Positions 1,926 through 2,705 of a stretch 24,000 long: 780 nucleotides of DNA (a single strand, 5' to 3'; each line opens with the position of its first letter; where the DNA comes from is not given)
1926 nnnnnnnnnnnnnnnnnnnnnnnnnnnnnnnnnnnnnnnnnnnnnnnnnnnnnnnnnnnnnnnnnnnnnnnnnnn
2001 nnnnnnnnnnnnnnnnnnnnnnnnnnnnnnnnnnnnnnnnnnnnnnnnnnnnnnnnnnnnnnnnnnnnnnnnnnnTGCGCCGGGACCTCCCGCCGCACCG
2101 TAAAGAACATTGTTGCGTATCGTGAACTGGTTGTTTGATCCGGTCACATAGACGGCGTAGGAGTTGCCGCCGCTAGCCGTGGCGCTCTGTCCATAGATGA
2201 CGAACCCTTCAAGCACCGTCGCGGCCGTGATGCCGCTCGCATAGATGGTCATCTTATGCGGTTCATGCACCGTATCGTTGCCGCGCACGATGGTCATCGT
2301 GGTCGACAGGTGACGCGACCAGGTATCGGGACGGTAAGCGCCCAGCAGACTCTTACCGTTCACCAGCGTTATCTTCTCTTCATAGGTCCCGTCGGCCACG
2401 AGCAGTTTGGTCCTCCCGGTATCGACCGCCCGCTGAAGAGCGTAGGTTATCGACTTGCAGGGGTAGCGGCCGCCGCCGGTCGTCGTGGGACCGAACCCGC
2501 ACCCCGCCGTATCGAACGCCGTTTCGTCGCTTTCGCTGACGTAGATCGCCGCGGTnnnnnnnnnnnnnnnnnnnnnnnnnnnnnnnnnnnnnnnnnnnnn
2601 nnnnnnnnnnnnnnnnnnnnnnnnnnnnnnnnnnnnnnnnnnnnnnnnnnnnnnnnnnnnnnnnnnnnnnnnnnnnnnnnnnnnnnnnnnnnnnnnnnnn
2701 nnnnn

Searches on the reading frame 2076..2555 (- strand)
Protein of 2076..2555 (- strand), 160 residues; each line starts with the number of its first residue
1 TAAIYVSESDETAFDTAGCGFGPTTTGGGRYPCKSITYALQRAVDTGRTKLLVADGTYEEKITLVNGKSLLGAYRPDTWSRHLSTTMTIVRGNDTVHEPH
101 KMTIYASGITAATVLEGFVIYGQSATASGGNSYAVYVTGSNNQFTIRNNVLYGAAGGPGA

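Call 40: find_related_loci(query=A4, collection=genome_contigs, flank=6000)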
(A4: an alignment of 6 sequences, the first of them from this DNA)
Query A4 (160 aa) in genome_contigs; peptide patterns used: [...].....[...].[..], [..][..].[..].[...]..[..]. (x = any residue, [..] = any of these).
103 stretches matched a pattern; 80 encode a relative of the query (tblastn E <= 1e-3); 76 distinct loci.
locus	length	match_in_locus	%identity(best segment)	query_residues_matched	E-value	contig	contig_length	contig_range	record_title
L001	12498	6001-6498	70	3-160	3e-74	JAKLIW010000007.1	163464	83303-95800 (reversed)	MAG: bacterium isolate RA.bin96 RA.bin96_7, whole genome shotgun sequence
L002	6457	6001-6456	73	1-152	1e-70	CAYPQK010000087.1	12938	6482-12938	MAG TPA_asm: uncultured Spirochaetales bacterium isolate binchicken_co220_184 genome assembly, contig: NODE_3133_length_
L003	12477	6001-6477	66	1-158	3e-61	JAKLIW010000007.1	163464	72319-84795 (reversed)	MAG: bacterium isolate RA.bin96 RA.bin96_7, whole genome shotgun sequence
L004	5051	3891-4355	61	3-159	1e-59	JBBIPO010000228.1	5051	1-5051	MAG: Deltaproteobacteria bacterium isolate TCF170221_bin_304 NODE_15013_length_5051_cov_7.297638, whole genome shotgun s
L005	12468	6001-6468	62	3-160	4e-58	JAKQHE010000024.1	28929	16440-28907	MAG: bacterium isolate USDE_metabat.136 k141_382871, whole genome shotgun sequence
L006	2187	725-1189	60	3-159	4e-59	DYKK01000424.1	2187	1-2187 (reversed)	MAG TPA_asm: Anaeromyxobacter dehalogenans isolate SulCav_AS07-7_70_20 SulCav_AS07_7_40129_length_2187_cov_8_080206, who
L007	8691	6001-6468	58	3-160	8e-55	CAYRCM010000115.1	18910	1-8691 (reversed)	MAG TPA_asm: uncultured Myxococcales bacterium isolate binchicken_co66_105 genome assembly, contig: NODE_4629_length_189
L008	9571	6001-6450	58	1-152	4e-53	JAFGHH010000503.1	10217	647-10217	MAG: Deltaproteobacteria bacterium isolate Zod_Metabat.1445 k87_11054009, whole genome shotgun sequence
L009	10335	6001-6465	56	1-159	3e-53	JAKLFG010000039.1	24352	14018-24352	MAG: bacterium isolate RA.bin151 RA.bin151_39, whole genome shotgun sequence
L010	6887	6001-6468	56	3-160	4e-53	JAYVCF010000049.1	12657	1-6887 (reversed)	MAG: Deltaproteobacteria bacterium isolate GL30_UP_concoct_80 GL30_UP_concoct_80_48, whole genome shotgun sequence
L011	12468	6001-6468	55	3-159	7e-53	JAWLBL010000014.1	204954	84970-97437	MAG: Myxococcota bacterium isolate 15dZY3.bin.102 NODE_134_length_204954_cov_84.748378, whole genome shotgun sequence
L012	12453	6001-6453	57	1-152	5e-52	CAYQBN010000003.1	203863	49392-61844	MAG TPA_asm: uncultured Spirochaetales bacterium isolate binchicken_co135_5 genome assembly, contig: NODE_116_length_203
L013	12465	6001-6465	54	3-159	4e-50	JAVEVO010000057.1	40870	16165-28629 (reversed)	MAG: Myxococcota bacterium isolate BF4_123 NODE_2717_length_40870_cov_5.793363_Biofilm4, whole genome shotgun sequence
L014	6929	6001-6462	52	3-158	2e-49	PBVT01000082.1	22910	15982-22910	MAG: Myxococcales bacterium isolate RS415 TaraRedSea_contig_154926, whole genome shotgun sequence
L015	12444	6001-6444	55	3-152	4e-49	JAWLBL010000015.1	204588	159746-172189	MAG: Myxococcota bacterium isolate 15dZY3.bin.102 NODE_136_length_204588_cov_85.733071, whole genome shotgun sequence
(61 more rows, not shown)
